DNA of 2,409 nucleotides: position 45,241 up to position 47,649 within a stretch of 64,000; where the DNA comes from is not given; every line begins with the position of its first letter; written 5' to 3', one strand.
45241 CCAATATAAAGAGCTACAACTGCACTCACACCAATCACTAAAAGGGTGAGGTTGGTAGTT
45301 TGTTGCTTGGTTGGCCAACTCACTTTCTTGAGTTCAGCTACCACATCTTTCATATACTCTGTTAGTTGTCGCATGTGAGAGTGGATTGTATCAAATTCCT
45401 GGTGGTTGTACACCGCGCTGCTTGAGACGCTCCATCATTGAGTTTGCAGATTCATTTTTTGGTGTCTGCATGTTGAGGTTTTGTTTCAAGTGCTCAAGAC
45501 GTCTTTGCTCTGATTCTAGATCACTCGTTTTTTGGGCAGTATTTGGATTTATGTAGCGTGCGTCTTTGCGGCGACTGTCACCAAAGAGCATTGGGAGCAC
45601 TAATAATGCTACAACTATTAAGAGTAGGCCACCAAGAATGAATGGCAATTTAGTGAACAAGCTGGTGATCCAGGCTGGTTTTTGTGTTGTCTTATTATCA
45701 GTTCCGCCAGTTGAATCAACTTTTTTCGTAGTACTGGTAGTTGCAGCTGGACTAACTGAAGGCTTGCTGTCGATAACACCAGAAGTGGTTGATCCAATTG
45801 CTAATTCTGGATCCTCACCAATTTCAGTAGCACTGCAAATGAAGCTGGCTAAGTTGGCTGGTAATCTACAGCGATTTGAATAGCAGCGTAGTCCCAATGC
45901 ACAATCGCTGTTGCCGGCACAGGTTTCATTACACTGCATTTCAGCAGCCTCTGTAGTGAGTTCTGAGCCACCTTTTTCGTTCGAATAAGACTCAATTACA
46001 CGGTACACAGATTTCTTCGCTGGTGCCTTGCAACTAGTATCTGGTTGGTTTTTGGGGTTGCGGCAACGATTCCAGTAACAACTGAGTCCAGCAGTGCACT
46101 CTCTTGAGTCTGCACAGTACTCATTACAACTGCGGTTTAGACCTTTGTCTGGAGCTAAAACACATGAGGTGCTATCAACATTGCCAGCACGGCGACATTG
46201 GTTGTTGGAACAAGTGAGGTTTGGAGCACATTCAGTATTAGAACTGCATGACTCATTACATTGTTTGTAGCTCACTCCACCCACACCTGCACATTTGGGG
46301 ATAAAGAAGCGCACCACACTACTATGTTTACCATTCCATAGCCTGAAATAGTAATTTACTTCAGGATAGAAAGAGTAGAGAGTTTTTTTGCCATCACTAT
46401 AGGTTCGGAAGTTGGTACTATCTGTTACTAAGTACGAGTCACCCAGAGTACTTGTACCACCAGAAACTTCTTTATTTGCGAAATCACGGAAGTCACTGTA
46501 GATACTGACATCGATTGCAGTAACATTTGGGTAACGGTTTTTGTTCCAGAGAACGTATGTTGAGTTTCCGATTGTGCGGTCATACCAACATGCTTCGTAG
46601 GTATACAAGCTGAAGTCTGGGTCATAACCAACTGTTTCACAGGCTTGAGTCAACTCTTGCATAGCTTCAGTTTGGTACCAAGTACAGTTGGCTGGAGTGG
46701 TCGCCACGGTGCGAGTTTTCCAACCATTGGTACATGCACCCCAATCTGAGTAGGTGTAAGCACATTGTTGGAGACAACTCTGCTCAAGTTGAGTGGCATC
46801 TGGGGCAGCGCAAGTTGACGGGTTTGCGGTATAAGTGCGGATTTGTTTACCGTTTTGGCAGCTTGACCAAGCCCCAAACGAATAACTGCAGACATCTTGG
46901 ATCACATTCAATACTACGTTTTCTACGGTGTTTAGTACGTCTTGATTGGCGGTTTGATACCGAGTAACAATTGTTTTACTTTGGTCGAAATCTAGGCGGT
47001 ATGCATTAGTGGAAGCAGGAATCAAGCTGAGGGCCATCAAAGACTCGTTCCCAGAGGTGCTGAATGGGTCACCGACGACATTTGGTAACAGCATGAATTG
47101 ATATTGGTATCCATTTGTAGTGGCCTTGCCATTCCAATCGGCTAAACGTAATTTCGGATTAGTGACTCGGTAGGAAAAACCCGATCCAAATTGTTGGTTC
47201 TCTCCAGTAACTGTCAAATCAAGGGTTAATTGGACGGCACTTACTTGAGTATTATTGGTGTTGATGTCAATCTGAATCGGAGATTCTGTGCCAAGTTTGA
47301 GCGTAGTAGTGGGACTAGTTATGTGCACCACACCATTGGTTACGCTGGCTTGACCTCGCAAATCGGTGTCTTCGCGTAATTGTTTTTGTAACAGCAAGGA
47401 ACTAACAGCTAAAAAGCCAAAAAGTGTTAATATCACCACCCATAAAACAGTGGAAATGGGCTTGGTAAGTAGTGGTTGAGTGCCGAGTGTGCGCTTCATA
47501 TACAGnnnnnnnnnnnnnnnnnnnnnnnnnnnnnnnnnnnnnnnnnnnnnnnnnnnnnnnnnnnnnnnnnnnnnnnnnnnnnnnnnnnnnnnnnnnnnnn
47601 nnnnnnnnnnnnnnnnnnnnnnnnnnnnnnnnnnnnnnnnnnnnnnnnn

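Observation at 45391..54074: Cohesin-dockerin surface cluster including a dockerin-bearing papain-like protease, directly upstream of secE-nusG-rplKA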

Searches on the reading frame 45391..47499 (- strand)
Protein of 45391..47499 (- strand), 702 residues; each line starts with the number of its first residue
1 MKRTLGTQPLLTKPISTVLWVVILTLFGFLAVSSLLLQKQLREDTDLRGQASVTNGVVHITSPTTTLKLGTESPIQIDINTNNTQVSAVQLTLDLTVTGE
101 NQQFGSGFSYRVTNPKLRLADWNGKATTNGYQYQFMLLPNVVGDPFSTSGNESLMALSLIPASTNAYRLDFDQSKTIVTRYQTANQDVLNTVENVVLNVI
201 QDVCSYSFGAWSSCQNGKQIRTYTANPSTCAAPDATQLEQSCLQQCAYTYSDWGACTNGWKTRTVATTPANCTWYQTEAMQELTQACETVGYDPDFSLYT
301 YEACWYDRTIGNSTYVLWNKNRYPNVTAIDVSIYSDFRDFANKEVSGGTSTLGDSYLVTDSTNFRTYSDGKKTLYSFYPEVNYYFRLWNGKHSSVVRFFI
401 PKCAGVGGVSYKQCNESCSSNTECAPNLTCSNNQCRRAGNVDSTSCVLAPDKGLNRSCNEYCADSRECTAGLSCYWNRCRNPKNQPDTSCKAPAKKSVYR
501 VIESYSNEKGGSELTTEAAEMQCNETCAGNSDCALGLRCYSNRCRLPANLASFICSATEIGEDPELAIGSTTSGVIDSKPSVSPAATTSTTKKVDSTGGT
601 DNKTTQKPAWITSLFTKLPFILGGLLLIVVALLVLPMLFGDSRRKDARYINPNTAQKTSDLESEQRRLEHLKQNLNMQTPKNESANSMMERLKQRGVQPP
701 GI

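Call 3: search_protein_families(library=pfam, proteins=[window:45391-47499:-], max_evalue=1)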
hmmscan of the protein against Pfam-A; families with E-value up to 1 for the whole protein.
window:45391-47499:- (702 aa): 4 families
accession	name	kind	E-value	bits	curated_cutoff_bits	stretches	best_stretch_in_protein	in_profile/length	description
PF21164.2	Dumpy_DPY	-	0.00013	22.3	27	2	418-436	4-22/24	Dumpy, DPY module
PF01091.23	PTN_MK_C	-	0.016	16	25.3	1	204-223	4-23/65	PTN/MK heparin-binding protein family, C-terminal domain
PF17957.7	Big_7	-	0.02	16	24.1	1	57-116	2-60/70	Bacterial Ig domain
PF04706.18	Dickkopf_N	-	0.18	12.6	25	1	412-435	27-50/51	Dickkopf N-terminal cysteine-rich region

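Call 4: search_protein_families(library=ncbifam, proteins=[window:45391-47499:-], max_evalue=1)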
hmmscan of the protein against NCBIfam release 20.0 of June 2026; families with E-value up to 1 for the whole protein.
window:45391-47499:- (702 aa): 0 families

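Call 29: list_cluster_members(proteins=[window:45391-47499:-, window:47506-48366:-, window:48450-50483:-, window:50492-51412:-, window:51543-53618:-, window:53685-54074:-, window:43877-44302:-, window:43122-43862:-])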
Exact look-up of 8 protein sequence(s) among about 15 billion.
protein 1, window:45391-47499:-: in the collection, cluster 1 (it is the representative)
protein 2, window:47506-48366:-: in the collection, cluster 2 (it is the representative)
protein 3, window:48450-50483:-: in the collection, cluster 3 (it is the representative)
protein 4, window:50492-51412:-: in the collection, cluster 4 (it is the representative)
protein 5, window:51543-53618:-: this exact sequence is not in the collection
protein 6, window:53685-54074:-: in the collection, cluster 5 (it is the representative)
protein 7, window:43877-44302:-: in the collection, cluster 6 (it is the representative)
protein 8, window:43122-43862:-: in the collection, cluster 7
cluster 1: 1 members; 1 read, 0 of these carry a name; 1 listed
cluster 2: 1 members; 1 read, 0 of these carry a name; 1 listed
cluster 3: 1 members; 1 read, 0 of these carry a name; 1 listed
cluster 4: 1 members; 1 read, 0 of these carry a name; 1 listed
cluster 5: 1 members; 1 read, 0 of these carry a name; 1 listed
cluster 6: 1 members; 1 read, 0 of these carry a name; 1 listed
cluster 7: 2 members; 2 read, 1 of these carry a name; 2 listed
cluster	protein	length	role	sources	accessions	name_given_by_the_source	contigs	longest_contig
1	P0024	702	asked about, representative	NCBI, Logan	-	-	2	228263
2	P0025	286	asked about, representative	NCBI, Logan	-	-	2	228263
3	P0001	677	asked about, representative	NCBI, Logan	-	-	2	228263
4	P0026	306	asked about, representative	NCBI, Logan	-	-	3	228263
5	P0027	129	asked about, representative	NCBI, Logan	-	-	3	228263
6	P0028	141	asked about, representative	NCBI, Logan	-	-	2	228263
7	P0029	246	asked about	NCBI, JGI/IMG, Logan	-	large subunit ribosomal protein L1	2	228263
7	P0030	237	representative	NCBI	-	-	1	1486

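Call 30: find_homologous_proteins(query=window:45391-47499:-, max_evalue=0.001)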
Query window:45391-47499:- (702 aa): 33 proteins with E <= 0.001 among 8000 candidates.
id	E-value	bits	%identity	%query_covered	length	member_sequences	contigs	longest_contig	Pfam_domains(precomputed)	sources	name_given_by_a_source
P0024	0.0e+0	1619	100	100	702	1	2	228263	-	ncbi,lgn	-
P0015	3.0e-263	893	55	100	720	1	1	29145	-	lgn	-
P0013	8.9e-262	888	56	100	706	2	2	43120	-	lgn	-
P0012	1.1e-258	878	56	100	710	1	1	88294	-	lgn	-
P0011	1.0e-224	766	51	98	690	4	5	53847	-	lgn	-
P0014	1.4e-208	713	50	98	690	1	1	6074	-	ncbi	-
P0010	1.4e-149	518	42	86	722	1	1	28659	-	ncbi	-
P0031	6.4e-145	502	40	90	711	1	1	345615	-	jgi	jgi:hypothetical protein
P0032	1.3e-138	481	38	89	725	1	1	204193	-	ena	-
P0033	4.2e-138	480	42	78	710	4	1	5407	-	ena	-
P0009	4.4e-131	457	38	90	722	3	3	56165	-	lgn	-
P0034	4.9e-129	450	35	93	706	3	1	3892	-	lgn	-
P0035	1.3e-125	438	37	90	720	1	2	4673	-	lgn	-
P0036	1.9e-122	428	44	58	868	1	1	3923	-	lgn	-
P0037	4.3e-121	424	48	51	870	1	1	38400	-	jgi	jgi:hypothetical protein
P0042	1.1e-82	297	41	45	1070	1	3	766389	-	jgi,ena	-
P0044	1.8e-60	223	41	27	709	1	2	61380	-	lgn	-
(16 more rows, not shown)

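Call 39: find_encoding_contigs(protein=P0031, flank=8000, max_places=1)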
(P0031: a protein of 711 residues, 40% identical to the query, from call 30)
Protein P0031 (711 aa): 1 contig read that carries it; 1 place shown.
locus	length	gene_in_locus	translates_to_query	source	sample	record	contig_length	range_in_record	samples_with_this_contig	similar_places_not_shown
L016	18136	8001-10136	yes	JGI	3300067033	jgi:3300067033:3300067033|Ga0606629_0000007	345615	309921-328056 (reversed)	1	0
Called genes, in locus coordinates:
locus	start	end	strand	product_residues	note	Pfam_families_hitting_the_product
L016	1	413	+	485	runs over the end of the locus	-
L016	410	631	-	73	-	-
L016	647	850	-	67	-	PF00471:Ribosomal_L33 (faint)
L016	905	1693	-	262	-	PF02673:BacA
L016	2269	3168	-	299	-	PF00483:NTP_transferase, PF12804:NTP_transf_3 (weak)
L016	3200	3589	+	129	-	-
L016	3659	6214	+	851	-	PF00112:Peptidase_C1, PF00404:Dockerin_1 (faint)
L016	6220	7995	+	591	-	-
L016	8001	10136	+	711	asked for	-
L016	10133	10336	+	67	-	PF00584:SecE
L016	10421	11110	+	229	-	PF02357:NusG, PF00467:KOW (faint)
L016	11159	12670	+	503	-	-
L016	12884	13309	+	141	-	PF03946:Ribosomal_L11_N, PF00298:Ribosomal_L11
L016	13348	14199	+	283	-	PF00687:Ribosomal_L1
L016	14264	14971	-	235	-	PF02668:TauD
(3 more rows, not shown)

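Call 40: find_encoding_contigs(protein=P0042, flank=8000, max_places=1)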
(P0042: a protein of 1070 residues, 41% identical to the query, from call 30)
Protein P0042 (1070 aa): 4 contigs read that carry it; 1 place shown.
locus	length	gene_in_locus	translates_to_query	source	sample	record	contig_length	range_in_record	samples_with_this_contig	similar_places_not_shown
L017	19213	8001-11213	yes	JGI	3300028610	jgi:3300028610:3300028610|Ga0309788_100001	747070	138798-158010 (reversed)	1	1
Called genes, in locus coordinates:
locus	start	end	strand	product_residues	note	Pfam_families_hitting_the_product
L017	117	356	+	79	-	PF04326:SLFN_AlbA_2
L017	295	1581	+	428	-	PF13749:HATPase_c_4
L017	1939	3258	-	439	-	PF01134:GIDA (faint), PF03486:HI0933_like, PF07992:Pyr_redox_2 (weak), PF13738:Pyr_redox_3 (faint), PF22780:HI0933_like_1st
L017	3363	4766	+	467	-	-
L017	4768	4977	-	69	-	PF00471:Ribosomal_L33 (faint)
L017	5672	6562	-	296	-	PF00483:NTP_transferase, PF12804:NTP_transf_3 (faint)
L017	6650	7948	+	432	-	-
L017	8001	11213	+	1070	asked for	-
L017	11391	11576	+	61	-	PF00584:SecE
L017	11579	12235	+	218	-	PF02357:NusG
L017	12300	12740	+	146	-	PF03946:Ribosomal_L11_N, PF00298:Ribosomal_L11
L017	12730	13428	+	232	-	PF00687:Ribosomal_L1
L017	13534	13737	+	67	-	-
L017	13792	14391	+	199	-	-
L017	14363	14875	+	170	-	PF12836:HHH_3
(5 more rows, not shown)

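Call 41: find_encoding_contigs(protein=P0044, flank=8000, max_places=1)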
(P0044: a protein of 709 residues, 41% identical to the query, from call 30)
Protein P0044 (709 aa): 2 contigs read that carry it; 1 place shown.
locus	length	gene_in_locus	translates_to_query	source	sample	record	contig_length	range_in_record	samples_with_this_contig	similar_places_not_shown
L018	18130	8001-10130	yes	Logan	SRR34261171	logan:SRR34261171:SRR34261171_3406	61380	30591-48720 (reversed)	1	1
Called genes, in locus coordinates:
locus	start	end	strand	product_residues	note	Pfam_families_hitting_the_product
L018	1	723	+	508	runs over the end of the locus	-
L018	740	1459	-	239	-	-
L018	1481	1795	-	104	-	-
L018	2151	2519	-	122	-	-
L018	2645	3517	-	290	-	PF02661:Fic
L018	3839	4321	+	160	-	-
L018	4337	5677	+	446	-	-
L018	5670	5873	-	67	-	PF00471:Ribosomal_L33 (faint)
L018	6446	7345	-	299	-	PF00483:NTP_transferase, PF12804:NTP_transf_3 (weak)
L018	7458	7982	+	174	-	PF00404:Dockerin_1 (faint)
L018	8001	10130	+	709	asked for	-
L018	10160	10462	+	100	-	-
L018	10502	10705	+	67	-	PF00584:SecE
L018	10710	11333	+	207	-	PF02357:NusG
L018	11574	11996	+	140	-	PF03946:Ribosomal_L11_N, PF00298:Ribosomal_L11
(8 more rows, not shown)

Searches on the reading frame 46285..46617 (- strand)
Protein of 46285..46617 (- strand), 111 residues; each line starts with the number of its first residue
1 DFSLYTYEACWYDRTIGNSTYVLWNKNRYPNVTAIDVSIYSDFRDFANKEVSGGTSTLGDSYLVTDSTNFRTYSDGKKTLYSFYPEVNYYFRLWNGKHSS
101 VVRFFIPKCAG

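Call 58: search_protein_families(library=pfam, proteins=[window:46285-46617:-], max_evalue=10)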
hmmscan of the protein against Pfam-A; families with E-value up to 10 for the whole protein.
seq(111 aa): 0 families

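Call 70: search_solved_structures(query=A6, max_evalue=10)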
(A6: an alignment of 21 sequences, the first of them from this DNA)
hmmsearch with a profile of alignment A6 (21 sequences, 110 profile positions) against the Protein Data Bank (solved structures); distinct sequences matched with E-value up to 10: 4.
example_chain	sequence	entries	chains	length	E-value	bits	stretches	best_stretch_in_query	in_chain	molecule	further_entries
1qyd_A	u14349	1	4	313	0.93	12.9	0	22-88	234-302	pinoresinol-lariciresinol reductase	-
4jyl_A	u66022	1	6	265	1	12.7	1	35-97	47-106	Enoyl-CoA hydratase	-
9nw3_3A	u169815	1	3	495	1.2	12.5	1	32-99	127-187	C2 domain protein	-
7ear_A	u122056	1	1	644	1.4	12.4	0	17-56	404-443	Crystaline entomocidal protoxin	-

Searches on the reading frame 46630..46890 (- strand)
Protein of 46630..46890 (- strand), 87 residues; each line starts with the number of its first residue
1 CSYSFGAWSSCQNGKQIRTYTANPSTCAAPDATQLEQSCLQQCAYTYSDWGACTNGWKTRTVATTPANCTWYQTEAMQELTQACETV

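Call 58: search_protein_families(library=pfam, proteins=[window:46630-46890:-], max_evalue=10)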
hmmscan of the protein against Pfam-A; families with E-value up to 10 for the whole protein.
seq(87 aa): 1 family
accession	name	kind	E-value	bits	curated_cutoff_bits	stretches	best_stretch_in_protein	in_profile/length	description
PF01091.23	PTN_MK_C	-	0.00047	20.9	25.3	2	1-21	4-24/65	PTN/MK heparin-binding protein family, C-terminal domain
